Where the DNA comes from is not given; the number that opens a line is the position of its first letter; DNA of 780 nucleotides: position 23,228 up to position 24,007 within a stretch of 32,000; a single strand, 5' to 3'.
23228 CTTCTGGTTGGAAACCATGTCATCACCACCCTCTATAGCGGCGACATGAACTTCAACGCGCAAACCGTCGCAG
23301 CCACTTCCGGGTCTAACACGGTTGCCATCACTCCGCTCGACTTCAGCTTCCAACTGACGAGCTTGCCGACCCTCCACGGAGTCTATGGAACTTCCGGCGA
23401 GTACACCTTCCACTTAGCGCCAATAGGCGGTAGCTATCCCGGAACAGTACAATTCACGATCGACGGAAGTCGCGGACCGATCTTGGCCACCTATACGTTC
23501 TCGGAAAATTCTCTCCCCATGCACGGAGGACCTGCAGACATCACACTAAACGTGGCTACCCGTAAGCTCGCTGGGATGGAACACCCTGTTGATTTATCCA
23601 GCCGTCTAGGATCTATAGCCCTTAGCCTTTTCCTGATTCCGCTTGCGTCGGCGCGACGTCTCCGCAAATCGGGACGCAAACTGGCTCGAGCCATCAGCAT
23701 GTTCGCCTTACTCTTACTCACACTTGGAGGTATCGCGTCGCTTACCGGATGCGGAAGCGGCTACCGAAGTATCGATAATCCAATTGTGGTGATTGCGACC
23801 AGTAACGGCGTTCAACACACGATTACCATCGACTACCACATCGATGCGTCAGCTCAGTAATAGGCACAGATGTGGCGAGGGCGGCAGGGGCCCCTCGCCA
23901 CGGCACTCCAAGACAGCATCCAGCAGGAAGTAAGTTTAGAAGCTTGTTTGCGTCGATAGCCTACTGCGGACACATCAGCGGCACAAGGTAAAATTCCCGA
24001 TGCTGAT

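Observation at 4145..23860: Giant protein with inverted polarity relative to known giant adhesins and no visible export partner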

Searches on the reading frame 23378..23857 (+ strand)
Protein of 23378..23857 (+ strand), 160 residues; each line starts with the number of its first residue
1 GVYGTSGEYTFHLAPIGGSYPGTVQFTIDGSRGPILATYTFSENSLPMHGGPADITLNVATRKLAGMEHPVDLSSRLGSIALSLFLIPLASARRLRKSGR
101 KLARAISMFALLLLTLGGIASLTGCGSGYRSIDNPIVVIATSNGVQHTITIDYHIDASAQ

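Call 30: find_homologous_proteins(query=A3, max_evalue=0.001)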
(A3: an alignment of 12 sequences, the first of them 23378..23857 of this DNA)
Query A3 (12 sequences) (160 aa, profile of the alignment): 175 proteins with E <= 0.001 among 8000 candidates; the best 120 are listed.
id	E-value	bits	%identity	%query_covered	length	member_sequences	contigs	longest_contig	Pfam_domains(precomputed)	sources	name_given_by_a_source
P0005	3.8e-66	240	50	100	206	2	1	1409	-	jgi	jgi:hypothetical protein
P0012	9.1e-66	239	56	100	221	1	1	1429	PF16640.12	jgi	jgi:hypothetical protein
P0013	3.1e-65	237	57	100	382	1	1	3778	PF18676.7,PF16640.12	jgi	jgi:hypothetical protein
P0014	7.1e-65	236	54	100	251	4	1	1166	PF16640.12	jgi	jgi:hypothetical protein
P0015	7.5e-65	236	58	100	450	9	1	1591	PF18676.7,PF16640.12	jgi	jgi:hypothetical protein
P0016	1.2e-64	235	56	100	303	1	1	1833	PF16640.12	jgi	jgi:hypothetical protein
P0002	1.8e-64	235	58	100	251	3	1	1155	PF16640.12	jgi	jgi:hypothetical protein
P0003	4.8e-64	233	54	100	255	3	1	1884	PF16640.12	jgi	jgi:hypothetical protein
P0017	8.3e-64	232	56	100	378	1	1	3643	PF18676.7,PF16640.12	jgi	jgi:hypothetical protein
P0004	9.4e-64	232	54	100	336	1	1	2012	PF18676.7,PF16640.12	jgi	jgi:hypothetical protein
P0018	1.4e-63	232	56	100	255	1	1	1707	PF16640.12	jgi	jgi:hypothetical protein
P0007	5.1e-63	230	53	100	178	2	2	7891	-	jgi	jgi:hypothetical protein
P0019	1.6e-62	228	55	100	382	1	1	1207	PF18676.7,PF16640.12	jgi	jgi:hypothetical protein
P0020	1.3e-61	225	56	100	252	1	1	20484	PF16640.12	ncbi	ncbi:MAG: Ig-like domain-containing protein, partial [Edaphobacter sp.]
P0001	2.7e-61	224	86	100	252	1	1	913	PF16640.12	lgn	-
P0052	1.1e-40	157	48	71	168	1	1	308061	-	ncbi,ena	-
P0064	2.2e-37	146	35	43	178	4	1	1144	-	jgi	jgi:hypothetical protein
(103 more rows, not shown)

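Call 40: search_protein_representatives(alignment_id=A4)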
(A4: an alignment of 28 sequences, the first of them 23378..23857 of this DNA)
Query: 28 sequences, 176 profile positions. Proteins with E-value up to 0.001 (for the whole library): 17251; up to 1e-10: 8502; up to 1e-30: 158. The best 150 are listed.
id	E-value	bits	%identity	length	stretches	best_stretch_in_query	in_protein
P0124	1.1e-87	308.5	-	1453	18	4-78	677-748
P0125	1.1e-77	275.8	-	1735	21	11-74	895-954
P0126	5.7e-76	270.3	-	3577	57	10-71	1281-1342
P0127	4.3e-72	257.6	-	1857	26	4-78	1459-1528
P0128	1.3e-67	243.1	-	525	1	1-176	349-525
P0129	3.2e-67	241.8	-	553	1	1-176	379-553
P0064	5.6e-65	234.5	-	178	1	1-176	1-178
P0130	9.4e-62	224.0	-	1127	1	2-176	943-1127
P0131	7.1e-61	221.1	-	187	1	2-176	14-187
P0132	2.2e-60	219.5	-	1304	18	3-67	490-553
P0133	9.7e-60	217.4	-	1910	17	4-79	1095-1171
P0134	1.9e-59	216.5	-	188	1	1-176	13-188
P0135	4.4e-58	212.0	-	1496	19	2-176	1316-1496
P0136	5.9e-58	211.6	-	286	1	1-176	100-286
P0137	3.1e-57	209.2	-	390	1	1-176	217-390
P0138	1.0e-55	204.3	-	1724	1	1-176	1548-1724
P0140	1.6e-55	203.7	-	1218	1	2-174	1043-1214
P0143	5.4e-53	195.4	-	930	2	3-176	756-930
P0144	7.9e-53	194.9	-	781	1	2-176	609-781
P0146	1.3e-52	194.2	-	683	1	2-176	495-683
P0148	3.1e-52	192.9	-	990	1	2-176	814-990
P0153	9.3e-50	184.9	-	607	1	1-176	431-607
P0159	1.7e-47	177.6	-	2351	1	2-176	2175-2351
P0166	6.9e-46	172.3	-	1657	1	2-176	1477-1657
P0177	7.6e-44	165.6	-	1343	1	2-176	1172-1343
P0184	8.2e-42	159.0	-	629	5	3-176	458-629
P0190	3.8e-40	153.6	-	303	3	2-175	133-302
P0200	1.8e-38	148.1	-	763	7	4-175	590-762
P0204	1.6e-37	145.0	-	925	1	2-175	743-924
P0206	3.5e-37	143.9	-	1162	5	3-176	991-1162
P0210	1.7e-36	141.7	-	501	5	5-176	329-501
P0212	2.5e-36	141.2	-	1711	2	2-175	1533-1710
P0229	4.7e-35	137.0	-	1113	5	4-176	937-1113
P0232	1.3e-34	135.5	-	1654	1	2-176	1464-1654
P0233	1.4e-34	135.4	-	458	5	4-176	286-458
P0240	7.6e-34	133.1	-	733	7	2-163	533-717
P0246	2.0e-33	131.7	-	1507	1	2-175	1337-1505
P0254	1.2e-32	129.1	-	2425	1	2-175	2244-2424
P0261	5.9e-32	126.9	-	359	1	2-176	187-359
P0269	3.0e-31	124.6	-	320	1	2-176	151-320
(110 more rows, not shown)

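Call 42: search_protein_families(library=pfam, proteins=[P0128, P0129, P0130, P0143, P0144, P0148, P0153, P0146, P0204, P0184], max_evalue=0.001)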
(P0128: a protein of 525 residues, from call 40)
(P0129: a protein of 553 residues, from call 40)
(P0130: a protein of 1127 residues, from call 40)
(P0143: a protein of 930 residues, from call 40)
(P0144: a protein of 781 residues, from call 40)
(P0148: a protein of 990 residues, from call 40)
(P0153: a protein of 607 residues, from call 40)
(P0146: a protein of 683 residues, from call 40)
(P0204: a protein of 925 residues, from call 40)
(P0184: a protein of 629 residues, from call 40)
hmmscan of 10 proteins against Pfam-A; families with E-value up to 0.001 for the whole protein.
P0128 (525 aa): 8 families
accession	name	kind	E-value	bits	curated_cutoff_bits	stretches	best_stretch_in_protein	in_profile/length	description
PF22073.2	Cep192_D4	-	1.2e-23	83.9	35.5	3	140-242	2-108/112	Cep192 domain 4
PF15780.11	ASH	-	4.1e-18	65.8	27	2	252-337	9-92/98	Abnormal spindle-like microcephaly-assoc'd, ASPM-SPD-2-Hydin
PF12371.14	TMEM131_like_N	-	1e-10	42.1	28.8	0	144-227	3-82/84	Transmembrane protein 131-like N-terminal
PF22544.2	HYDIN_VesB_CFA65-like_Ig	-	1.4e-09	38.5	25.5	0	141-237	2-93/100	HYDIN/CFA65/VesB-like, Ig-like domain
PF24507.1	Ig_CFAP65_4th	-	1.2e-07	32.5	27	0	165-226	2-59/76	CFAP65, fourth Ig-like domain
PF22066.2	Cep192_D8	-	6.8e-05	23.5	33.5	0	257-337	12-88/101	Cep192 domain 8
PF07610.17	DUF1573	-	9.2e-05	22.8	26.1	0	306-344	53-92/98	Protein of unknown function (DUF1573)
PF24499.1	Ig_TMEM131L_4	-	0.00069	20.5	27.8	0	297-333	83-119/136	TMEM131L fourth Ig-like domain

P0129 (553 aa): 7 families
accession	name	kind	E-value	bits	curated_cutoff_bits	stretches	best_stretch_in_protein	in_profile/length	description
PF22073.2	Cep192_D4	-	2.3e-29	102.3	35.5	3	65-171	4-111/112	Cep192 domain 4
PF15780.11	ASH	-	4.6e-20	72.1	27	2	286-366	12-91/98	Abnormal spindle-like microcephaly-assoc'd, ASPM-SPD-2-Hydin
PF22544.2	HYDIN_VesB_CFA65-like_Ig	-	5.8e-10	39.7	25.5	0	186-260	12-86/100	HYDIN/CFA65/VesB-like, Ig-like domain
PF12371.14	TMEM131_like_N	-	1.1e-09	38.9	28.8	0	67-153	3-82/84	Transmembrane protein 131-like N-terminal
PF22066.2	Cep192_D8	-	9.7e-08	32.6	33.5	0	176-262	5-88/101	Cep192 domain 8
PF24771.2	Ig_CFAP74_1st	-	1.9e-05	25.4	29.2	0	284-366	4-87/97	CFAP74 first Ig-like domain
PF24507.1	Ig_CFAP65_4th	-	2.1e-05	25.3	27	0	126-167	33-72/76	CFAP65, fourth Ig-like domain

P0130 (1127 aa): 9 families
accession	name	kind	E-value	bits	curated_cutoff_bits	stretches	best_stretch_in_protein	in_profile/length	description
PF22073.2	Cep192_D4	-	9.2e-29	100.3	35.5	3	620-723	4-111/112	Cep192 domain 4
PF15780.11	ASH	-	2.9e-21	75.9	27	3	622-710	5-93/98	Abnormal spindle-like microcephaly-assoc'd, ASPM-SPD-2-Hydin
PF22544.2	HYDIN_VesB_CFA65-like_Ig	-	4.2e-12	46.6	25.5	0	638-711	20-90/100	HYDIN/CFA65/VesB-like, Ig-like domain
PF22066.2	Cep192_D8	-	3.1e-11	43.8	33.5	0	726-825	3-98/101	Cep192 domain 8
PF24507.1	Ig_CFAP65_4th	-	1e-08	35.9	27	0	539-614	1-76/76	CFAP65, fourth Ig-like domain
PF07610.17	DUF1573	-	2.8e-06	27.7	26.1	0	530-612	13-96/98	Protein of unknown function (DUF1573)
PF24771.2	Ig_CFAP74_1st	-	2.9e-06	28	29.2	0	732-820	4-93/97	CFAP74 first Ig-like domain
PF12371.14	TMEM131_like_N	-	8e-06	26.4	28.8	0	622-705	3-82/84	Transmembrane protein 131-like N-terminal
PF07705.17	CARDB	-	0.0007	20.2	22.7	0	630-707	12-85/101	CARDB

P0143 (930 aa): 9 families
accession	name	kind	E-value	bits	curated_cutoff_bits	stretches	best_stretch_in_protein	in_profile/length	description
PF22073.2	Cep192_D4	-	1.5e-44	151.2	35.5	4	334-427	11-111/112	Cep192 domain 4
PF15780.11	ASH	-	2.9e-32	111.2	27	1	228-309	5-91/98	Abnormal spindle-like microcephaly-assoc'd, ASPM-SPD-2-Hydin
PF22544.2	HYDIN_VesB_CFA65-like_Ig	-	6e-22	78.2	25.5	2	571-649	22-99/100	HYDIN/CFA65/VesB-like, Ig-like domain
PF24507.1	Ig_CFAP65_4th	-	1.1e-16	61.4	27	0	250-300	3-54/76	CFAP65, fourth Ig-like domain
PF12371.14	TMEM131_like_N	-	8.8e-16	58.4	28.8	0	434-526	2-82/84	Transmembrane protein 131-like N-terminal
PF22066.2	Cep192_D8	-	4.7e-13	49.7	33.5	0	333-426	12-99/101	Cep192 domain 8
PF24771.2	Ig_CFAP74_1st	-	8.1e-11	42.6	29.2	0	607-643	57-93/97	CFAP74 first Ig-like domain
PF24798.1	Ig-CFAP74_4th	-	3.1e-07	30.9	28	0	569-651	16-95/95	CFAP74 forth Ig-like domain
PF24499.1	Ig_TMEM131L_4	-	6.6e-05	23.7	27.8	0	379-427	86-135/136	TMEM131L fourth Ig-like domain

P0144 (781 aa): 8 families
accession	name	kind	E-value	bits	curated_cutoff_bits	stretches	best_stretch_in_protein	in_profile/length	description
PF22073.2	Cep192_D4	-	2.4e-35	121.5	35.5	3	94-193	4-111/112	Cep192 domain 4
PF15780.11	ASH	-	2.9e-27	95.1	27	2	99-174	12-87/98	Abnormal spindle-like microcephaly-assoc'd, ASPM-SPD-2-Hydin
PF22544.2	HYDIN_VesB_CFA65-like_Ig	-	7.7e-22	77.8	25.5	0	99-179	8-88/100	HYDIN/CFA65/VesB-like, Ig-like domain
PF22066.2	Cep192_D8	-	3.3e-13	50.2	33.5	0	304-388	8-89/101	Cep192 domain 8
PF24507.1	Ig_CFAP65_4th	-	3e-12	47.2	27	0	238-296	20-76/76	CFAP65, fourth Ig-like domain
PF24798.1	Ig-CFAP74_4th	-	7.1e-10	39.4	28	0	411-490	3-81/95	CFAP74 forth Ig-like domain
PF12371.14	TMEM131_like_N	-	7.5e-07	29.7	28.8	0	512-593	2-82/84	Transmembrane protein 131-like N-terminal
PF24771.2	Ig_CFAP74_1st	-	2.2e-06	28.4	29.2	0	127-180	37-89/97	CFAP74 first Ig-like domain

P0148 (990 aa): 9 families
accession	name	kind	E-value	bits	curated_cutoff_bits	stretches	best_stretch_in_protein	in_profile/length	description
PF22073.2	Cep192_D4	-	1.2e-46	158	35.5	5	507-605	9-111/112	Cep192 domain 4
PF15780.11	ASH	-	3.2e-32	111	27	4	298-385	3-94/98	Abnormal spindle-like microcephaly-assoc'd, ASPM-SPD-2-Hydin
PF22544.2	HYDIN_VesB_CFA65-like_Ig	-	5e-22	78.5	25.5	2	207-290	16-99/100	HYDIN/CFA65/VesB-like, Ig-like domain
PF12371.14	TMEM131_like_N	-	3.6e-21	75.6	28.8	0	403-481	3-82/84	Transmembrane protein 131-like N-terminal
PF22066.2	Cep192_D8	-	1.6e-17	64.1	33.5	0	304-393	12-98/101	Cep192 domain 8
PF24507.1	Ig_CFAP65_4th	-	3.9e-15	56.5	27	0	526-605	3-76/76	CFAP65, fourth Ig-like domain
PF24771.2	Ig_CFAP74_1st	-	4.3e-11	43.5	29.2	0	214-286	20-93/97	CFAP74 first Ig-like domain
PF24798.1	Ig-CFAP74_4th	-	3e-08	34.2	28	0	300-386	1-85/95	CFAP74 forth Ig-like domain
PF24816.2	Ig_CFAP65__9th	-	0.00021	21.8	24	0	194-227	52-85/170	Cilia- and flagella-associated protein 65-like, Ig-like domain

P0153 (607 aa): 8 families
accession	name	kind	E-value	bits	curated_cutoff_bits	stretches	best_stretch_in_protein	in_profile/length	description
PF22073.2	Cep192_D4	-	1.2e-30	106.5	35.5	4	230-328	4-111/112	Cep192 domain 4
PF15780.11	ASH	-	2.9e-19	69.5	27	1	339-418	12-90/98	Abnormal spindle-like microcephaly-assoc'd, ASPM-SPD-2-Hydin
PF22544.2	HYDIN_VesB_CFA65-like_Ig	-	5.6e-18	65.5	25.5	1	332-427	1-94/100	HYDIN/CFA65/VesB-like, Ig-like domain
PF24771.2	Ig_CFAP74_1st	-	2.8e-09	37.7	29.2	0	234-314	5-87/97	CFAP74 first Ig-like domain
PF22066.2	Cep192_D8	-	1.2e-07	32.3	33.5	0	229-326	5-98/101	Cep192 domain 8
PF24507.1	Ig_CFAP65_4th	-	2.7e-06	28.1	27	0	252-328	1-76/76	CFAP65, fourth Ig-like domain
PF14874.12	PapD-like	-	0.00016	22.2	27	0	331-419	1-89/102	Flagellar-associated PapD-like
PF24798.1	Ig-CFAP74_4th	-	0.00054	20.5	28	0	338-430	3-93/95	CFAP74 forth Ig-like domain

P0146 (683 aa): 9 families
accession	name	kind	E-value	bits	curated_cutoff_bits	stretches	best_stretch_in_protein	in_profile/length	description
PF22073.2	Cep192_D4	-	1.2e-33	116.1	35.5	4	204-283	21-111/112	Cep192 domain 4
PF15780.11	ASH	-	1.3e-25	89.9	27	3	86-168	5-91/98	Abnormal spindle-like microcephaly-assoc'd, ASPM-SPD-2-Hydin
PF22544.2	HYDIN_VesB_CFA65-like_Ig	-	5.2e-17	62.3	25.5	1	309-379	22-90/100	HYDIN/CFA65/VesB-like, Ig-like domain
PF24771.2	Ig_CFAP74_1st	-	8.2e-16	58.6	29.2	0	87-176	4-95/97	CFAP74 first Ig-like domain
PF24507.1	Ig_CFAP65_4th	-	1.1e-14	55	27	0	325-376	12-63/76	CFAP65, fourth Ig-like domain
PF22066.2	Cep192_D8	-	1e-12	48.6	33.5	0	396-493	5-98/101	Cep192 domain 8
PF12371.14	TMEM131_like_N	-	1.7e-09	38.2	28.8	0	84-165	1-82/84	Transmembrane protein 131-like N-terminal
PF24798.1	Ig-CFAP74_4th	-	1.1e-07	32.4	28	0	403-482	5-83/95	CFAP74 forth Ig-like domain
PF00635.32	Motile_Sperm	-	0.00097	19.4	25.9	0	291-363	4-71/109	MSP (Major sperm protein) domain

P0204 (925 aa): 7 families
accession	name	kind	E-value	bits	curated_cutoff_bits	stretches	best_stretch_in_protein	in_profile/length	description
PF15780.11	ASH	-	4.9e-33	113.7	27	2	643-730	10-91/98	Abnormal spindle-like microcephaly-assoc'd, ASPM-SPD-2-Hydin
PF22073.2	Cep192_D4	-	1e-31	109.9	35.5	1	109-208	4-111/112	Cep192 domain 4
PF22544.2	HYDIN_VesB_CFA65-like_Ig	-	1.3e-26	93.1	25.5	2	109-194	3-88/100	HYDIN/CFA65/VesB-like, Ig-like domain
PF12371.14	TMEM131_like_N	-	7.3e-08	33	28.8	0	109-189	1-81/84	Transmembrane protein 131-like N-terminal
PF24771.2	Ig_CFAP74_1st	-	2.7e-07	31.3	29.2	0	700-732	57-89/97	CFAP74 first Ig-like domain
PF07705.17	CARDB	-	5.8e-07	30.1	22.7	0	125-183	18-76/101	CARDB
PF24507.1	Ig_CFAP65_4th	-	9.5e-06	26.4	27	0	52-103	27-76/76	CFAP65, fourth Ig-like domain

P0184 (629 aa): 0 families

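Call 48: list_cluster_members(proteins=[P0184, P0206, P0210, P0233, P0190, P0200, P0240, P0261, P0269, P0159])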
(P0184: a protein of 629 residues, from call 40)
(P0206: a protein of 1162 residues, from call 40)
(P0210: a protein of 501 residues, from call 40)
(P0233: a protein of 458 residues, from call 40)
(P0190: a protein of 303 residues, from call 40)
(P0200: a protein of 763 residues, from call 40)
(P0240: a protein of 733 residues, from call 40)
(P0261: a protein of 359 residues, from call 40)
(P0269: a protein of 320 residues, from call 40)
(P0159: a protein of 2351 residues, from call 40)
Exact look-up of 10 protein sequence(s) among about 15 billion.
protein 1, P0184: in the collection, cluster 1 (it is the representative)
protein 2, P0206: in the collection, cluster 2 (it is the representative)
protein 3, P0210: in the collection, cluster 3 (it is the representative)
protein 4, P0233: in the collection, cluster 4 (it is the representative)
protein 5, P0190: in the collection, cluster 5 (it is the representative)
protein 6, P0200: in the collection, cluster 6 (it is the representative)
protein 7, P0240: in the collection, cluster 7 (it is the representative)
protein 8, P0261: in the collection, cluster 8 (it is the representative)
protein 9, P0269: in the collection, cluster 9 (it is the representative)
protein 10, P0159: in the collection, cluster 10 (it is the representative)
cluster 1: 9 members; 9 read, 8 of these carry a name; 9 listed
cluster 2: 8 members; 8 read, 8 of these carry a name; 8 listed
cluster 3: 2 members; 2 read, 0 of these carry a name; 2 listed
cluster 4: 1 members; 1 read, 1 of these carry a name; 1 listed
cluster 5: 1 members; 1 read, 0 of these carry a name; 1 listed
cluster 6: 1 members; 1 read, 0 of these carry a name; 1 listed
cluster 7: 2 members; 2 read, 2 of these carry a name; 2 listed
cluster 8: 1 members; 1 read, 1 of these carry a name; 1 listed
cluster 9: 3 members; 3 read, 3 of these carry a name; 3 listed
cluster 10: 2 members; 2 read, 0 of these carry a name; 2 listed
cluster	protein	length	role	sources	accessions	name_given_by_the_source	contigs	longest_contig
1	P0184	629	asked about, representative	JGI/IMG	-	hypothetical protein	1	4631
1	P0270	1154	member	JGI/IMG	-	CSLREA domain-containing protein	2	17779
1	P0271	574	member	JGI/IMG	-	hypothetical protein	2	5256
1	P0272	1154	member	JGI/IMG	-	CSLREA domain-containing protein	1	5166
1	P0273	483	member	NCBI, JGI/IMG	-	CSLREA domain-containing protein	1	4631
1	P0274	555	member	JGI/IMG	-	CSLREA domain-containing protein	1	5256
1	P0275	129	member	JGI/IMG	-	hypothetical protein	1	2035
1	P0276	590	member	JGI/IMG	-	CSLREA domain-containing protein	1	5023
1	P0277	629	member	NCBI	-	-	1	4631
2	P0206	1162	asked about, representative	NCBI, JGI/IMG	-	CSLREA domain-containing protein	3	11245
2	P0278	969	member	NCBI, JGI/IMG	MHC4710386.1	MAG: CSLREA domain-containing protein [Planctomycetota bacterium] | CSLREA domain-containing protein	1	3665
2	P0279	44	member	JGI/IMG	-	hypothetical protein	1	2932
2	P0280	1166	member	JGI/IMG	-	CSLREA domain-containing protein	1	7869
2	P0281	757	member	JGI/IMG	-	titin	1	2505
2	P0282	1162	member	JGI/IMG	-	CSLREA domain-containing protein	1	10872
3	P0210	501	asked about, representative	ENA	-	-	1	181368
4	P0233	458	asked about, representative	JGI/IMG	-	trimeric autotransporter adhesin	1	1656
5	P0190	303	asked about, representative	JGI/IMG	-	-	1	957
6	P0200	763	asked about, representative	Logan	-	-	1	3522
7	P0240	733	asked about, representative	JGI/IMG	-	hypothetical protein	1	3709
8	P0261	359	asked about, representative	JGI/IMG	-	hypothetical protein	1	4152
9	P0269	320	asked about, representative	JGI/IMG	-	hypothetical protein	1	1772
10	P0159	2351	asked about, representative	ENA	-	-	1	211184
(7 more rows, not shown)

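Call 50: list_cluster_members(proteins=[P0130, P0138, P0140, P0166, P0177, P0212, P0229, P0232, P0254, P0246])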
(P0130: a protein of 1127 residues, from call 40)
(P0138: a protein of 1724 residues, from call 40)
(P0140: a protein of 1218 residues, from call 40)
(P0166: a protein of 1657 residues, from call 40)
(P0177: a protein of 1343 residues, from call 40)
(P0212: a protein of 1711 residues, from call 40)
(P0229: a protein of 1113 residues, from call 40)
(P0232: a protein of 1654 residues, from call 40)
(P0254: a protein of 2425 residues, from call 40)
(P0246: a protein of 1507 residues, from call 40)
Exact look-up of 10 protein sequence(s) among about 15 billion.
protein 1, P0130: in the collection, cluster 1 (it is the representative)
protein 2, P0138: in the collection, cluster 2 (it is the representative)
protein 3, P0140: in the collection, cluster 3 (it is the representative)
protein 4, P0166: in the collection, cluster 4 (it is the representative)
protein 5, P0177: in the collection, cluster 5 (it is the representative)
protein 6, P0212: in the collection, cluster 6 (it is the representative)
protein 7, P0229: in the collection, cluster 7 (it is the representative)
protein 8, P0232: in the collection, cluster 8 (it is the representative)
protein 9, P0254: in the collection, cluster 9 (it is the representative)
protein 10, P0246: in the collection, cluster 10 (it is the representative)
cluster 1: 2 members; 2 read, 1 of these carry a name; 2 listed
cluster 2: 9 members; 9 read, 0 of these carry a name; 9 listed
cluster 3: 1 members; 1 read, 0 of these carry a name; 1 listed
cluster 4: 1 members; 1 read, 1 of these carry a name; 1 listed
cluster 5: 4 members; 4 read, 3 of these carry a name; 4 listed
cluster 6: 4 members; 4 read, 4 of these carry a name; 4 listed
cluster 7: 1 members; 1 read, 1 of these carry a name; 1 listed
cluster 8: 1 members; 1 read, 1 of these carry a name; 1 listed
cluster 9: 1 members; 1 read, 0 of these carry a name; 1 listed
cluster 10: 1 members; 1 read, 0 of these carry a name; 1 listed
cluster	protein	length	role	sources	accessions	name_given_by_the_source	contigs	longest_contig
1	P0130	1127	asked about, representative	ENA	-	-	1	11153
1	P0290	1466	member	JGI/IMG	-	hypothetical protein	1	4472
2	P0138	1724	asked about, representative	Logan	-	-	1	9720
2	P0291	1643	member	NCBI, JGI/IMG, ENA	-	-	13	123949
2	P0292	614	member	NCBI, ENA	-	-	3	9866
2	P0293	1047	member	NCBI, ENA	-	-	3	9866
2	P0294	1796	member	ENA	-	-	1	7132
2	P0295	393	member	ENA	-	-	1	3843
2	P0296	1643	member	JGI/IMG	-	-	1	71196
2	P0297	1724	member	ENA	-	-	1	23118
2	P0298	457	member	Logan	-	-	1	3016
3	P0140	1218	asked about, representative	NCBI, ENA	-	-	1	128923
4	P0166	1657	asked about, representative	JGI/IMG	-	hypothetical protein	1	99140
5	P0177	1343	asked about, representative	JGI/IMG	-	hypothetical protein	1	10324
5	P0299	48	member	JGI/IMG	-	type II secretory pathway predicted ATPase ExeA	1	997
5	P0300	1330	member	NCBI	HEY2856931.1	MAG TPA: choice-of-anchor D domain-containing protein [Terracidiphilus sp.]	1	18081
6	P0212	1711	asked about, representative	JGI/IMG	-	hypothetical protein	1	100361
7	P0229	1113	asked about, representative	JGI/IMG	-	hypothetical protein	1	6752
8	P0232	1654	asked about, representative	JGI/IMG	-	hypothetical protein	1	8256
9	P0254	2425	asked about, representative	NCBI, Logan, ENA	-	-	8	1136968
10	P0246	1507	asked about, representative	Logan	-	-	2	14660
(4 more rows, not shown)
